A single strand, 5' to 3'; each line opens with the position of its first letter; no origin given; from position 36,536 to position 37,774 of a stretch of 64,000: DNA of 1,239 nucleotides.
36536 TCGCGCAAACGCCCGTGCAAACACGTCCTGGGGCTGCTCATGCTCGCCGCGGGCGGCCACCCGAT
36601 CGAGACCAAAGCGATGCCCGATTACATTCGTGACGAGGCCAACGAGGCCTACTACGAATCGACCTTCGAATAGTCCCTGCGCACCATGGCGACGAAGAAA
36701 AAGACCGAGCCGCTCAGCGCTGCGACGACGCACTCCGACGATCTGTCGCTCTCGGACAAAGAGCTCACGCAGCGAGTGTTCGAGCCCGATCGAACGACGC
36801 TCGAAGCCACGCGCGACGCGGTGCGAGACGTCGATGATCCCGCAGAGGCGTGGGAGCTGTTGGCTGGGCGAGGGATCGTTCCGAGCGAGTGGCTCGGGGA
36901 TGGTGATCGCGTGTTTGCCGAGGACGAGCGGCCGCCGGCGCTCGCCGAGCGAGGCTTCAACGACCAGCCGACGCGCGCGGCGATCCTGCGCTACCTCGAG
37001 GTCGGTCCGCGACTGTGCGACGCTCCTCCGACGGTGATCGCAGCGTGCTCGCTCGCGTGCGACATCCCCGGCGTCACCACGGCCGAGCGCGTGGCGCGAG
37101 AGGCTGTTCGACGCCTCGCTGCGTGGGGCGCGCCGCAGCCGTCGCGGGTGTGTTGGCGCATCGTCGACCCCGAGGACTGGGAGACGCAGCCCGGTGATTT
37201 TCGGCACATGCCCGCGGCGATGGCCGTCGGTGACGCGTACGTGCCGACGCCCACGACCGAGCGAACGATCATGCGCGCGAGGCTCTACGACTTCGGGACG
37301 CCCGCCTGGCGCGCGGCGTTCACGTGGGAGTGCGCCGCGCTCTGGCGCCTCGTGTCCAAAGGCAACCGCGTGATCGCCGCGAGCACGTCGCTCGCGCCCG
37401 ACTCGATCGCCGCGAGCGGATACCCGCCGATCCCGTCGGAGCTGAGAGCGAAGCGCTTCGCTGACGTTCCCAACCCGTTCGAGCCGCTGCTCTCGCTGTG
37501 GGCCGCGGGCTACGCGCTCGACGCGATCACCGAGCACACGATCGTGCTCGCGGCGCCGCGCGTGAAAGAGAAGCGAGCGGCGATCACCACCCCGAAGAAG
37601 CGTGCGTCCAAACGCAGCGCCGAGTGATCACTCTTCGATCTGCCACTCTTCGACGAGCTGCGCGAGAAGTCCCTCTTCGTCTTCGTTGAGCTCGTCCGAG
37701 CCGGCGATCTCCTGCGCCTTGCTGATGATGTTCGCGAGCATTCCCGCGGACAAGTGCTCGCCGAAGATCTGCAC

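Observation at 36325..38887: Stand-alone SWIM zinc-finger gene plus a 313-aa partner, convergent with a cytoplasmic papain-like peptidase-TerB fusion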

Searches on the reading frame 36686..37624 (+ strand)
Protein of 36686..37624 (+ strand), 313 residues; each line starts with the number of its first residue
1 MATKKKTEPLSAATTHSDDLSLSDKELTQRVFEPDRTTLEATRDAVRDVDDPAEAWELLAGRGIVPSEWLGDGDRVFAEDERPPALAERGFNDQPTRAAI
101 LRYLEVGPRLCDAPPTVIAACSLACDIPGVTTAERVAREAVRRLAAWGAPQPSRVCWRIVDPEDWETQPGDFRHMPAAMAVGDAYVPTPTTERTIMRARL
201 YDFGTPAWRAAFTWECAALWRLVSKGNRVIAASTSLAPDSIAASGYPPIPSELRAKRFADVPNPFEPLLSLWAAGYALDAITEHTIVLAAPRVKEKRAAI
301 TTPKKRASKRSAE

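Call 10: search_protein_families(library=pfam, proteins=[window:36686-37624:+], max_evalue=0.1)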
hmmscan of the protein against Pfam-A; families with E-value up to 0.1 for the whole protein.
window:36686-37624:+ (313 aa): 0 families

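Call 11: search_protein_families(library=ncbifam, proteins=[window:36686-37624:+], max_evalue=0.1)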
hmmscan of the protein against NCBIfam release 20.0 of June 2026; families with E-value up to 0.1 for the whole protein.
window:36686-37624:+ (313 aa): 0 families

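Call 12: search_protein_families(library=padloc, proteins=[window:36686-37624:+], max_evalue=0.1)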
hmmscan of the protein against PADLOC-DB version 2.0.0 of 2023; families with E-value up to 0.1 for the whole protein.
window:36686-37624:+ (313 aa): 0 families

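Call 14: find_homologous_proteins(query=window:36686-37624:+)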
Query window:36686-37624:+ (313 aa): 14 proteins with E <= 0.001 among 8000 candidates.
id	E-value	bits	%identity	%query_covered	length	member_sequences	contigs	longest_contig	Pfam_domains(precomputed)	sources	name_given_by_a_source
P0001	6.7e-203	691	99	100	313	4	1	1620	-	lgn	-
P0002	2.3e-165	568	83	100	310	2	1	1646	-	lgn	-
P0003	4.5e-141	488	71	95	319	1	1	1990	-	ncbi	-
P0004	6.0e-140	484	72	99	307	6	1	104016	-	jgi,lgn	jgi:hypothetical protein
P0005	8.5e-127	441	66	94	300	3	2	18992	-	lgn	-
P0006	8.8e-124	431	64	94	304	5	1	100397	-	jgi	jgi:hypothetical protein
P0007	7.1e-122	425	63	99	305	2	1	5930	-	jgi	jgi:hypothetical protein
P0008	3.5e-121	423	66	94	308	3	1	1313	-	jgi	jgi:hypothetical protein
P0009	1.2e-94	335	55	94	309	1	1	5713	-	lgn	-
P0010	1.4e-90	322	66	71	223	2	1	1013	-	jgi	jgi:hypothetical protein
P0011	2.6e-89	318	57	88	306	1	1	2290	-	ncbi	-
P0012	4.1e-89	317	53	88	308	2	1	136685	-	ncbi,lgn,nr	ncbi:MAG: hypothetical protein Q8Q09_21000 [Deltaproteobacteria bacterium]|nr:hypothetical protein [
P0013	6.5e-88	313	53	92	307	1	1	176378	-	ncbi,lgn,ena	-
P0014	7.3e-16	77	32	86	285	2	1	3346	-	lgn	-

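Call 17: find_encoding_contigs(protein=P0012, flank=6000, max_places=3)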
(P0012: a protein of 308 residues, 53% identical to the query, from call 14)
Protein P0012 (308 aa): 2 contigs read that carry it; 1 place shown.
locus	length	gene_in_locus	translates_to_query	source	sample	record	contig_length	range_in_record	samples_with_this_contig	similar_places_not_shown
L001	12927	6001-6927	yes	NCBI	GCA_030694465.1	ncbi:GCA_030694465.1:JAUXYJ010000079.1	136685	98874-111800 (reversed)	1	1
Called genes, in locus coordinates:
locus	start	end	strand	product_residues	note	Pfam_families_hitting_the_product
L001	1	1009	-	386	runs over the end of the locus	-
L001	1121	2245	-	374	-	-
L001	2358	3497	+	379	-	PF00498:FHA, PF16697:Yop-YscD_cpl, PF01841:Transglut_core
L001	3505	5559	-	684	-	PF19310:TOP_N, PF01432:Peptidase_M3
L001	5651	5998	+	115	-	-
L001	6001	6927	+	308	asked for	-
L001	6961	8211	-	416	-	PF00112:Peptidase_C1, PF13529:Peptidase_C39_2 (weak)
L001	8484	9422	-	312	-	-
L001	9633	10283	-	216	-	PF07947:YhhN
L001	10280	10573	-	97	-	PF20002:fvmX3-analog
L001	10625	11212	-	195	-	PF20003:fvmX5, PF20000:fvmX2 (weak)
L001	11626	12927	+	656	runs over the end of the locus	PF07626:PSD3, PF16841:CBM60, PF07637:PSD5, PF07631:PSD4, PF07627:PSCyt3, PF07624:PSD2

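Call 18: find_encoding_contigs(protein=P0013, flank=6000, max_places=3)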
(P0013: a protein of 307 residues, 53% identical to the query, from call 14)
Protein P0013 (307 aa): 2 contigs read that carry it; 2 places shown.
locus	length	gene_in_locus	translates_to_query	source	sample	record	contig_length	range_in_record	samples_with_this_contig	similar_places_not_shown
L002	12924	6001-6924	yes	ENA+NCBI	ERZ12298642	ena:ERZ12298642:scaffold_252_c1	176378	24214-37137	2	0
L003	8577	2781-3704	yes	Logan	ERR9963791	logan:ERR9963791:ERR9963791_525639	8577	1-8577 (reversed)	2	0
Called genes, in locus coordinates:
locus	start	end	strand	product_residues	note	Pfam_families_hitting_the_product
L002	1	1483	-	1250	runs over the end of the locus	PF08455:SNF2_assoc, PF00176:SNF2-rel_dom, PF00271:Helicase_C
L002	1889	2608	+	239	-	-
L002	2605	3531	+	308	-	PF05677:DUF818 (weak), PF00561:Abhydrolase_1, PF12146:Hydrolase_4, PF12697:Abhydrolase_6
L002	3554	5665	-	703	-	PF19310:TOP_N, PF01432:Peptidase_M3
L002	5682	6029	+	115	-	PF04434:SWIM (weak)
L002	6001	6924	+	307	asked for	-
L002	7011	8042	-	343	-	-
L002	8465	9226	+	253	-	PF00149:Metallophos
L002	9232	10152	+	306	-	PF13424:TPR_12 (faint), PF07719:TPR_2 (faint), PF13428:TPR_14 (faint), PF13432:TPR_16 (faint), PF14559:TPR_19 (faint), PF13431:TPR_17 (faint), PF13181:TPR_8 (faint), PF00515:TPR_1 (faint)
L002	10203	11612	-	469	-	PF02233:PNTB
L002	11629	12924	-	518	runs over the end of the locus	PF05222:AlaDh_PNT_N, PF01262:AlaDh_PNT_C, PF12769:PNTB_4TM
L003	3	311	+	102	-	?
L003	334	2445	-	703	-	PF19310:TOP_N, PF01432:Peptidase_M3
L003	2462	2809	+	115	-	PF04434:SWIM (weak)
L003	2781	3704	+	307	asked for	-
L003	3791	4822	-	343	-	-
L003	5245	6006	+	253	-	PF00149:Metallophos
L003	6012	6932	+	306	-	PF13424:TPR_12 (faint), PF07719:TPR_2 (faint), PF13428:TPR_14 (faint), PF13432:TPR_16 (faint), PF14559:TPR_19 (faint), PF13431:TPR_17 (faint), PF13181:TPR_8 (faint), PF00515:TPR_1 (faint)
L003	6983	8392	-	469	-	PF02233:PNTB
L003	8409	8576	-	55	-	?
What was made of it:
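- L002/L003 keep SWIM+307 without the peptidase (call 18).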

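Call 19: find_encoding_contigs(protein=P0014, flank=6000, max_places=3)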
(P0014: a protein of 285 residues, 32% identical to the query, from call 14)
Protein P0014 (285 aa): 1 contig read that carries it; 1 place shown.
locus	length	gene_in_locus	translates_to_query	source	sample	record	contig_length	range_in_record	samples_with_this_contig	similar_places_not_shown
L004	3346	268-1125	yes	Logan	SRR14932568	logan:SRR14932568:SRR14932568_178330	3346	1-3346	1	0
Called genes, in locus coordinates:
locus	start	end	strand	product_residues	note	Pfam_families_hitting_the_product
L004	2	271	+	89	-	?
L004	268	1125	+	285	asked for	-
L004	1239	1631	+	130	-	-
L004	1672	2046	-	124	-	-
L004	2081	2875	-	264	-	PF01209:Ubie_methyltran, PF05175:MTS (weak), PF13489:Methyltransf_23, PF13847:Methyltransf_31, PF08241:Methyltransf_11, PF08242:Methyltransf_12, PF13649:Methyltransf_25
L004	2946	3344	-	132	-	?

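Call 31: search_protein_families(library=ncbifam, proteins=[L004:268-1122:+], max_evalue=0.01)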
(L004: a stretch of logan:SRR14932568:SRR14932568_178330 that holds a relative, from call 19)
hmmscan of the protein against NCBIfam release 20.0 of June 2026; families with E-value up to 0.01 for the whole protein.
L004:268-1122:+ (285 aa): 0 families

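Call 32: predict_structure(alignment_id=A1)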
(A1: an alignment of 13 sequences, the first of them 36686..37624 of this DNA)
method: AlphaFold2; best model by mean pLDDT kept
length: 313 residues; sequences in the alignment: 13
mean_pLDDT: 85.9   pTM: 0.82
mean pLDDT of the five models: 85.9, 85.1, 84.1, 82.7, 82.5
residues with pLDDT >= 90: 206; 70-90: 64; 50-70: 10; < 50: 33
segments of 3 or more residues with pLDDT < 50: 1-16, 297-313
pLDDT, mean of each block of 10 residues (from residue 1): 37 51 92 95 95 97 94 92 90 87 92 96 96 95 93 96 76 83 90 89 91 95 94 83 87 94 94 94 95 69 47 40
secondary structure, 60 per line:
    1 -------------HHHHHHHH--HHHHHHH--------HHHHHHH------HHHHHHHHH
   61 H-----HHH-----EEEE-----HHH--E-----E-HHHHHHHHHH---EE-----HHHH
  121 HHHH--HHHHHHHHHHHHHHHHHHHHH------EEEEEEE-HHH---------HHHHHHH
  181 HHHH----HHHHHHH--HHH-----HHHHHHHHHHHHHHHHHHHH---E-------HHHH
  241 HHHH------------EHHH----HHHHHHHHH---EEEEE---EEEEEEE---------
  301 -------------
elements in order: H14-21 H24-30 H39-45 H52-61 E75-78 H97-106 H117-124 H127-147 E154-160 H174-184 H189-195 H206-225 H237-244 H265-273 E277-281 E285-291
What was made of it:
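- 36686..37627 (+): 313-aa protein of a large unnamed family. Probably a non-enzymatic binding partner. AF2 model pLDDT 85.9, pTM 0.82 (call 32).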

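Call 36: search_protein_representatives(alignment_id=A1)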
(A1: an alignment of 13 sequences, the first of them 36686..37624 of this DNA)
Query: 13 sequences, 306 profile positions. Proteins with E-value up to 0.001 (for the whole library): 794; up to 1e-10: 331; up to 1e-30: 9. The best 150 are listed.
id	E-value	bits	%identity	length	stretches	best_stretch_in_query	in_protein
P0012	3.0e-133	459.9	-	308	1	10-300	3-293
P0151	1.1e-41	159.2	-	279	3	113-224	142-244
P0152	1.6e-36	142.2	-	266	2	48-169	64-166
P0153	3.3e-36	141.2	-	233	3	109-226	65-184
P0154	6.9e-34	133.6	-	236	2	29-163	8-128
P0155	7.2e-33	130.2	-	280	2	26-161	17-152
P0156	4.6e-32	127.6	-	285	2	113-292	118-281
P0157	2.2e-31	125.3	-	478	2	11-211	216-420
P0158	2.6e-31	125.1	-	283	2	49-169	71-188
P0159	1.6e-30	122.5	-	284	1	26-297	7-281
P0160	3.6e-30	121.4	-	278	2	25-160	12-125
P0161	9.3e-29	116.7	-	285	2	108-292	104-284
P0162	9.5e-29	116.7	-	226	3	113-179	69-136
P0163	1.1e-28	116.5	-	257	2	112-290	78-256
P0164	1.8e-28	115.8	-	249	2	112-290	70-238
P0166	3.3e-28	114.9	-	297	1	19-293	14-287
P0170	1.5e-27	112.8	-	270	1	22-292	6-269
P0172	1.8e-27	112.5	-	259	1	26-293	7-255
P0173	1.9e-27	112.4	-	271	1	22-295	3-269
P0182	2.5e-25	105.4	-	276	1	27-292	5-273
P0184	4.2e-25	104.7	-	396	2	43-291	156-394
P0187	1.5e-24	102.9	-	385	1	52-292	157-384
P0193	7.5e-24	100.6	-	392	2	25-163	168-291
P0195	9.1e-24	100.3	-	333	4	113-228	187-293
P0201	2.6e-23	98.8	-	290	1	26-292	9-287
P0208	1.6e-22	96.2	-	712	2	29-160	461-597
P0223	1.8e-21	92.8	-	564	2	14-158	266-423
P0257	1.1e-18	83.6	-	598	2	108-281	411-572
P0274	7.2e-18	80.9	-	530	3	27-78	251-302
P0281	1.9e-17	79.5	-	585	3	113-159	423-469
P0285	2.9e-17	79.0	-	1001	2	17-159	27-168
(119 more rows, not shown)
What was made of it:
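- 36686..37627 (+): 794 representative clusters at E<=1e-3 (call 36).
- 794 clusters (call 36).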

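Call 37: search_protein_families(library=pfam, proteins=[P0157, P0208, P0223, P0257, P0285, P0281, P0274, P0184, P0187, P0193], max_evalue=0.01)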
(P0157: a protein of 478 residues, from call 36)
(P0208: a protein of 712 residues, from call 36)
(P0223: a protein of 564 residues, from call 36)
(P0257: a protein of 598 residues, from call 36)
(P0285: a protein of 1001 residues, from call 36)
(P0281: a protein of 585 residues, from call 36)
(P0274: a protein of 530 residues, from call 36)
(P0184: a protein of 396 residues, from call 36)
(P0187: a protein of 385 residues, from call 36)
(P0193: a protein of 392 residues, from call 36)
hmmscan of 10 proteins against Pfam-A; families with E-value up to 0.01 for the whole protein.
P0157 (478 aa): 1 family
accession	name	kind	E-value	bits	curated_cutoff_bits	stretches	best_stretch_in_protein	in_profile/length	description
PF05591.17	T6SS_VipA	-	1.3e-45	155.4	24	1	6-159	2-154/155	Type VI secretion system, VipA, VC_A0107 or Hcp2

P0208 (712 aa): 5 families
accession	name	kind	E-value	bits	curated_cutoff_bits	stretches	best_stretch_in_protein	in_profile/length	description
PF13516.12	LRR_6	-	9.7e-29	97.6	23.4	1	364-384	4-24/24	Leucine Rich repeat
PF12799.13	LRR_4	-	3.2e-09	37.2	27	0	390-431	1-37/44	Leucine Rich repeats (2 copies)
PF00560.39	LRR_1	-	1.3e-08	33.8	20.6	0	364-379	1-16/23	Leucine Rich Repeat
PF13855.12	LRR_8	-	1.6e-08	34.6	27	0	129-188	5-61/61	Leucine rich repeat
PF00684.25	DnaJ_CXXCXGXG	-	0.0085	16.8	32.7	0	509-538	37-65/65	DnaJ central domain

P0223 (564 aa): 1 family
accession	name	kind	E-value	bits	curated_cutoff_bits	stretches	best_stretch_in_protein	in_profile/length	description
PF13672.11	PP2C_2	-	4.6e-08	33.3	24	1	25-234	9-193/209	Protein phosphatase 2C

P0257 (598 aa): 1 family
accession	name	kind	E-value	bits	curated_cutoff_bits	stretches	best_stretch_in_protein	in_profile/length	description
PF13360.13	PQQ_2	-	1.2e-10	41.9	27.6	2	215-305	7-100/233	Outer membrane protein assembly factor BamB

P0285 (1001 aa): 5 families
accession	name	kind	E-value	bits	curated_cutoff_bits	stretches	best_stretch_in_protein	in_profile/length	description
PF12796.13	Ank_2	-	1.6e-18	67.5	27.3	1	447-529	12-90/90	Ankyrin repeats (3 copies)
PF13637.12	Ank_4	-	5.3e-16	58.8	22.7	3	447-481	12-46/50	Ankyrin repeats (many copies)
PF00023.36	Ank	-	1.6e-14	53.6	21.1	2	465-495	2-32/33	Ankyrin repeat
PF13857.12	Ank_5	-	3.7e-12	46.7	27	2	499-538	17-55/56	Ankyrin repeats (many copies)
PF13606.12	Ank_3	-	1.2e-08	34.8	22.3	1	465-492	2-29/30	Ankyrin repeat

P0281 (585 aa): 7 families
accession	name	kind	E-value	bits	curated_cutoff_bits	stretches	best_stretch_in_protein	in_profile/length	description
PF13360.13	PQQ_2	-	1.3e-13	51.6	27.6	2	22-268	28-231/233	Outer membrane protein assembly factor BamB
PF25174.1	Beta-prop_THOC3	-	8.6e-11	41.8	305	1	25-282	12-254/272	THOC3 beta-propeller domain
PF25173.1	Beta-prop_WDR3_1st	-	6.3e-06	26.4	154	0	197-292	31-122/184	WDR3 first beta-propeller domain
PF23414.1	Beta-prop_EML_2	-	2.2e-05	24.4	90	1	127-280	22-163/266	Echinoderm microtubule-associated protein second beta-propeller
PF25175.1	Beta-prop_WDR5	-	4.3e-05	23.4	250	1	126-290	117-273/296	WDR5 beta-propeller domain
PF24814.1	WD40_Prp19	-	0.00042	19.9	320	0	197-290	93-184/281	Prp19 WD40 domain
PF25391.1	WD40_Gbeta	-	0.0018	17.8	150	0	26-167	153-291/340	G protein beta WD-40 repeat protein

P0274 (530 aa): 0 families

P0184 (396 aa): 0 families

P0187 (385 aa): 0 families

P0193 (392 aa): 1 family
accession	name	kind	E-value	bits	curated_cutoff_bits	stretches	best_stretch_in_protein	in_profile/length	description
PF05157.20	MshEN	-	6.5e-08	32.9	23.1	1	68-150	4-84/90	MshEN domain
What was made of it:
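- Promiscuous fusions to LRR, ankyrin, beta-propeller, PP2C and VipA (call 37). Family members are fused to LRR, ankyrin, beta-propeller and the T6SS protein VipA (call 37).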

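Call 39: search_protein_families(library=ncbifam, proteins=[P0151, P0152, P0153, P0154, P0155, P0156, P0159, P0166, P0208, P0285], max_evalue=0.01)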
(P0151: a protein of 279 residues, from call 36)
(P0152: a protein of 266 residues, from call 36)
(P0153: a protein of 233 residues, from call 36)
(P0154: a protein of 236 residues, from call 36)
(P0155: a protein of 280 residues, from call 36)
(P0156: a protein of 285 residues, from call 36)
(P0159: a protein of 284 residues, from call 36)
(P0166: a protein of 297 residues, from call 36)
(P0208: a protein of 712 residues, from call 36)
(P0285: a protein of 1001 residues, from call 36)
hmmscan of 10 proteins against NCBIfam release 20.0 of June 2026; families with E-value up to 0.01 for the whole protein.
P0151 (279 aa): 0 families

P0152 (266 aa): 0 families

P0153 (233 aa): 0 families

P0154 (236 aa): 0 families

P0155 (280 aa): 0 families

P0156 (285 aa): 0 families

P0159 (284 aa): 0 families

P0166 (297 aa): 0 families

P0208 (712 aa): 5 families
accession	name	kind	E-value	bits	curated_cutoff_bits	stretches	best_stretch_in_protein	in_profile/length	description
NF038076.1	fam_STM4015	hypoth_equivalog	3.2e-18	65.8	275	3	143-226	173-256/290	STM4015 family protein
TIGR02996.1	rpt_mate_G_obs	domain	2.1e-14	53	29.05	1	2-45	1-45/45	TIGR02996 domain-containing protein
NF010871.0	PRK14278.1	equivalog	0.0025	16.7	502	1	504-540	170-208/378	molecular chaperone DnaJ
NF058604.1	RtpA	equivalog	0.0032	17.5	65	1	516-541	11-36/50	anti-TRAP protein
NF010894.0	PRK14301.1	equivalog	0.0038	16.3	548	1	512-541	181-210/373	chaperone protein DnaJ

P0285 (1001 aa): 7 families
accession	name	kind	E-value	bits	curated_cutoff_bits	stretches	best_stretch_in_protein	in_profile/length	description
NF043029.1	T4SS_AnkY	equivalog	1e-09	37.4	600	1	458-538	450-530/543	Dot/Icm T4SS effector AnkY/LegA9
NF041931.2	MzaA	equivalog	1.4e-08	34.1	800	1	470-540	7-76/726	MZA anti-phage system associated sigma-70 family RNA polymerase sigma factor MzaA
NF043023.1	T4SS_AnkH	equivalog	1.1e-07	31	600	1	448-564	15-123/467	Dot/Icm T4SS effector AnkH/LegA3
TIGR02996.1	rpt_mate_G_obs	domain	2.1e-05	24.2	29.05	1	643-668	18-44/45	TIGR02996 domain-containing protein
NF038076.1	fam_STM4015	hypoth_equivalog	7e-05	22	275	1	808-927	92-213/290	STM4015 family protein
NF043022.1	T4SS_AnkG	equivalog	0.00065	18.6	500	1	465-538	365-442/455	Dot/Icm T4SS effector AnkG/AnkZ/LegA7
NF043028.1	T4SS_AnkX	equivalog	0.0013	17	1400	0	498-541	582-624/938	Dot/Icm T4SS effector AnkN/AnkX/LegA8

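Call 40: search_protein_families(library=pfam, proteins=[P0151, P0152, P0153, P0154, P0155, P0156, P0159, P0166, P0170, P0173], max_evalue=0.1)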
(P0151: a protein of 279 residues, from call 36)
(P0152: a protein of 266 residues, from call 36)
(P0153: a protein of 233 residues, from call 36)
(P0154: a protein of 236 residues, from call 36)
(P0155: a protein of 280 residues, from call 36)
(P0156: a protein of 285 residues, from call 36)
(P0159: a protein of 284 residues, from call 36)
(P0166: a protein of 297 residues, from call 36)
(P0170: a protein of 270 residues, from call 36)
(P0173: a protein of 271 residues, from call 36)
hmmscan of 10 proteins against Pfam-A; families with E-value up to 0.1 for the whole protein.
P0151 (279 aa): 0 families

P0152 (266 aa): 3 families
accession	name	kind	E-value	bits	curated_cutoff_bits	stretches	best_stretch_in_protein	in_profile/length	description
PF15777.11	Anti-TRAP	-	0.026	15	32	1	32-63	12-43/59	Tryptophan RNA-binding attenuator protein inhibitory protein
PF23733.2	GRXCR1-2_C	-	0.03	14.7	26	1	33-60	12-39/47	GRXCR1/2, C-terminal domain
PF10421.14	OAS1_C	-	0.089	12.8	19.9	0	9-35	134-160/188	2'-5'-oligoadenylate synthetase 1, domain 2, C-terminus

P0153 (233 aa): 0 families

P0154 (236 aa): 0 families

P0155 (280 aa): 0 families

P0156 (285 aa): 0 families

P0159 (284 aa): 0 families

P0166 (297 aa): 0 families

P0170 (270 aa): 0 families

P0173 (271 aa): 1 family
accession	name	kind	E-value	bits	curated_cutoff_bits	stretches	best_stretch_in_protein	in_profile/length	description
PF00684.25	DnaJ_CXXCXGXG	-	0.078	13.7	32.7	0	57-82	1-27/65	DnaJ central domain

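Call 45: find_related_loci(query=A1, collection=genome_contigs, flank=6000)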
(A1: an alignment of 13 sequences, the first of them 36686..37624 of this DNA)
Query A1 (313 aa) in genome_contigs; peptide patterns used: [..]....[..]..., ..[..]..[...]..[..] (x = any residue, [..] = any of these).
97 stretches matched a pattern; 5 encode a relative of the query (tblastn E <= 1e-3); 5 distinct loci.
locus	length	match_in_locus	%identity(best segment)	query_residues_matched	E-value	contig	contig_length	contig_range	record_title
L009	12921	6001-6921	71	1-310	3e-144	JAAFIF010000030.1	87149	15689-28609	MAG: Myxococcales bacterium isolate bin23.maxbin.ball.042 WN_Myxococcales_1_scaffold_117, whole genome shotgun sequence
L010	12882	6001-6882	65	13-306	7e-128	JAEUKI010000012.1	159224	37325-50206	MAG: Myxococcales bacterium isolate new MAG-91 k141_2008945, whole genome shotgun sequence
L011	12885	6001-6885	64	12-306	2e-127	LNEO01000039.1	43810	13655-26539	MAG: Deltaproteobacteria bacterium Ga0077539 Ga0077539_1037.1, whole genome shotgun sequence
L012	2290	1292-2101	57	18-291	3e-98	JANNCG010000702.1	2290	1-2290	MAG: Myxococcales bacterium isolate OTE_78_metabat_205 OTE_78_k141_4109174, whole genome shotgun sequence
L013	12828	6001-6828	53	18-293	2e-93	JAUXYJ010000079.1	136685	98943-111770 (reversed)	MAG: Deltaproteobacteria bacterium isolate C18_concoct.bin.16 C18_k141_433700, whole genome shotgun sequence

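Call 46: find_encoding_contigs(protein=P0151, flank=6000, max_places=3)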
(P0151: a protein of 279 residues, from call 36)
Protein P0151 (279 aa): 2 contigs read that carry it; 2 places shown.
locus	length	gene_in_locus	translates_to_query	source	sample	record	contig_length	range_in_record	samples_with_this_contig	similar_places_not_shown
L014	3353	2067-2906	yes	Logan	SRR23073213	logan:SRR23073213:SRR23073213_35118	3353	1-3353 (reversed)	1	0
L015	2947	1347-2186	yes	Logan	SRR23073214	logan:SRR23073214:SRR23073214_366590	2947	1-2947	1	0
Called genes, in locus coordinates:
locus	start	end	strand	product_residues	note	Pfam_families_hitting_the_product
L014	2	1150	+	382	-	?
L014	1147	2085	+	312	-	-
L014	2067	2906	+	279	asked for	-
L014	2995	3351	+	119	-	?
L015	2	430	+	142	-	?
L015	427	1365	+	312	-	-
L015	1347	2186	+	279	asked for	-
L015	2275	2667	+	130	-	-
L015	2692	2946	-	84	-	?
